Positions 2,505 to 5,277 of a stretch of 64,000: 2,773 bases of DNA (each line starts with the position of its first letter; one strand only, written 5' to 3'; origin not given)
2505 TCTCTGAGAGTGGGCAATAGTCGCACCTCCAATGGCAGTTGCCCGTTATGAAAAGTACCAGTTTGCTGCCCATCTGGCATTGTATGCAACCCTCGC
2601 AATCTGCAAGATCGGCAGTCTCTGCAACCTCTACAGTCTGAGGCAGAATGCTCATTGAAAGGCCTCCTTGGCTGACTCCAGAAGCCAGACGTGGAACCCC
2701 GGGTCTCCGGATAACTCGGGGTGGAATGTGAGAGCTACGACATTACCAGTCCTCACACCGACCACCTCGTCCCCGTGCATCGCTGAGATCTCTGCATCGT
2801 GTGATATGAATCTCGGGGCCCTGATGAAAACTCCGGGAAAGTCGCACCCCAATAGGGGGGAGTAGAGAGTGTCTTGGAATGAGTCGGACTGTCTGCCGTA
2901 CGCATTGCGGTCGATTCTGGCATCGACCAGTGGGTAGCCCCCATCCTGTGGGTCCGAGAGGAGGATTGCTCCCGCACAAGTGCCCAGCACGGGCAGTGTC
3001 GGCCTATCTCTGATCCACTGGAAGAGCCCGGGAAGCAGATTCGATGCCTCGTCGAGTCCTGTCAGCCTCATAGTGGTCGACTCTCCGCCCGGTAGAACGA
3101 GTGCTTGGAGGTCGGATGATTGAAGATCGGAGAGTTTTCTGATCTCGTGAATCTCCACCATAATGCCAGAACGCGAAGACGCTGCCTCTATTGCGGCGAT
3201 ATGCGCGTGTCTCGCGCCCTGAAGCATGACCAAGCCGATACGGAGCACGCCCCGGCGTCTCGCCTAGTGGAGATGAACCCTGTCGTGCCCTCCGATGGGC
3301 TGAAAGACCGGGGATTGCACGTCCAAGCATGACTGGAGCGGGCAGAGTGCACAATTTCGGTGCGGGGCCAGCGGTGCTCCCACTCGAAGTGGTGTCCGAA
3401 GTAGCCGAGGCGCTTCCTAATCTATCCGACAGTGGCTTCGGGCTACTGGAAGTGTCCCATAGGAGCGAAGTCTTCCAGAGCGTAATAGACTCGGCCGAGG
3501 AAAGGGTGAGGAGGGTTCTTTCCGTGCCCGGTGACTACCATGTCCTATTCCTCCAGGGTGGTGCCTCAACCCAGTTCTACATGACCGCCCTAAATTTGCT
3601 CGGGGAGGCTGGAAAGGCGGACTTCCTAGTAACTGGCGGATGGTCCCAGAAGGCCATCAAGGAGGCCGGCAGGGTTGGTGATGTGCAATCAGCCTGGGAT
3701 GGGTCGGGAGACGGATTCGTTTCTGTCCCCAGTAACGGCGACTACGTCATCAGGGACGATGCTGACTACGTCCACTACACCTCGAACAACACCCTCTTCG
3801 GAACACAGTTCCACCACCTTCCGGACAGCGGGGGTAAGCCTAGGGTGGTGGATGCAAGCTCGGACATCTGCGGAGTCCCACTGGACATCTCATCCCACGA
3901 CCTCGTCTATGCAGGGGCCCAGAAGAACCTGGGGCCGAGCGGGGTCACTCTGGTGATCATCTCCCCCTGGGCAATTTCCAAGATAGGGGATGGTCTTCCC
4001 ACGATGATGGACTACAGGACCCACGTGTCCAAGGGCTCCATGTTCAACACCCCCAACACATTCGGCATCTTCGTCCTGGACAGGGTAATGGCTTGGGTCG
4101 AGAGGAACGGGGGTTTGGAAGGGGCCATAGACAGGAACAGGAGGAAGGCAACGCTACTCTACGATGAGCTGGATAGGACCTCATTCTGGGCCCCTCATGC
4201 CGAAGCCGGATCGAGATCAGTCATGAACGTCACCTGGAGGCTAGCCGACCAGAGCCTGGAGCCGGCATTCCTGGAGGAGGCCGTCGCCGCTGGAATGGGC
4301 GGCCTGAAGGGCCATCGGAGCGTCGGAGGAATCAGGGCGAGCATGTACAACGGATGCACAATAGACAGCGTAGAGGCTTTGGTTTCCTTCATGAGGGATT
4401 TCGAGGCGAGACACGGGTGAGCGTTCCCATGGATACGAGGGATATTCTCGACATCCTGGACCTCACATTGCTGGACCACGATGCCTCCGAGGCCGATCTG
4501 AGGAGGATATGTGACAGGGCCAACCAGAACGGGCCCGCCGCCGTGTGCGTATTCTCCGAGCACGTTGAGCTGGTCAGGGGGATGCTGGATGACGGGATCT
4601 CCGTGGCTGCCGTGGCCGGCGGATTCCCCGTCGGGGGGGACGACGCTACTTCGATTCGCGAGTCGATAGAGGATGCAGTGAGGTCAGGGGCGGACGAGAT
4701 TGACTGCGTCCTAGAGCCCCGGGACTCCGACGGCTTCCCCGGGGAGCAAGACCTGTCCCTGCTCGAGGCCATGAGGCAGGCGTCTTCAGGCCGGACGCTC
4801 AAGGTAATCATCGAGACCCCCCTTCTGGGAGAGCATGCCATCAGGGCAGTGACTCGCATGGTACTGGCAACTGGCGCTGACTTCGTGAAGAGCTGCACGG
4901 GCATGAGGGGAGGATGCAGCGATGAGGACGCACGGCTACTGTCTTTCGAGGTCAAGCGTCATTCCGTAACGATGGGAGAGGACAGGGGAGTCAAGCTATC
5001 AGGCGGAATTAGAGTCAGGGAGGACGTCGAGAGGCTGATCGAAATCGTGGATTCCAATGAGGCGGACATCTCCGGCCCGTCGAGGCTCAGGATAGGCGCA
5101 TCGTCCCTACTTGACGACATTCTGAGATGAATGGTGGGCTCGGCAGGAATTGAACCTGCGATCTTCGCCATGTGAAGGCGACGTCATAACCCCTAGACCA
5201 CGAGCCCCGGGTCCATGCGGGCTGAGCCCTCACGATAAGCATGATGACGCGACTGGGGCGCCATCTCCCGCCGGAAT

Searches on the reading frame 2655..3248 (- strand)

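Call 15: search_protein_families(library=pfam, proteins=[window:2655-3248:-], max_evalue=0.00001)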
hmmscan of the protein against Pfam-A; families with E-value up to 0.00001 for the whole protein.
window:2655-3248:- (198 aa): 1 family
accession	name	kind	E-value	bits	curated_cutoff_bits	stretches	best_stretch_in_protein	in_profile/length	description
PF01174.25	SNO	-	2.7e-32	112.6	27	1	8-192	3-185/188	SNO glutamine amidotransferase family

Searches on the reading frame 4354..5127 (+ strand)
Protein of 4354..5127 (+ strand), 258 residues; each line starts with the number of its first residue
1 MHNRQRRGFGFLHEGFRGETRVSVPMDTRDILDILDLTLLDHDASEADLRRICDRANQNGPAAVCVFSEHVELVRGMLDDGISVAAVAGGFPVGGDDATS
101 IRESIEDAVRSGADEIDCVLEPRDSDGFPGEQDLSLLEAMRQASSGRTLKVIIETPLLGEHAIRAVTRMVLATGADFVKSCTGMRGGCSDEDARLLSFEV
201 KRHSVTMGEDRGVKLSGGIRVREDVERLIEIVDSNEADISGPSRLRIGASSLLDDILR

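Call 15: search_protein_families(library=pfam, proteins=[window:4354-5127:+], max_evalue=0.00001)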
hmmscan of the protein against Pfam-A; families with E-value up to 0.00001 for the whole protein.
window:4354-5127:+ (258 aa): 1 family
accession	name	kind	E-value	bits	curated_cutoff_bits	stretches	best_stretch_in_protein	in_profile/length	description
PF01791.15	DeoC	-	2.7e-11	44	23.8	1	40-253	12-224/229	DeoC/LacD family aldolase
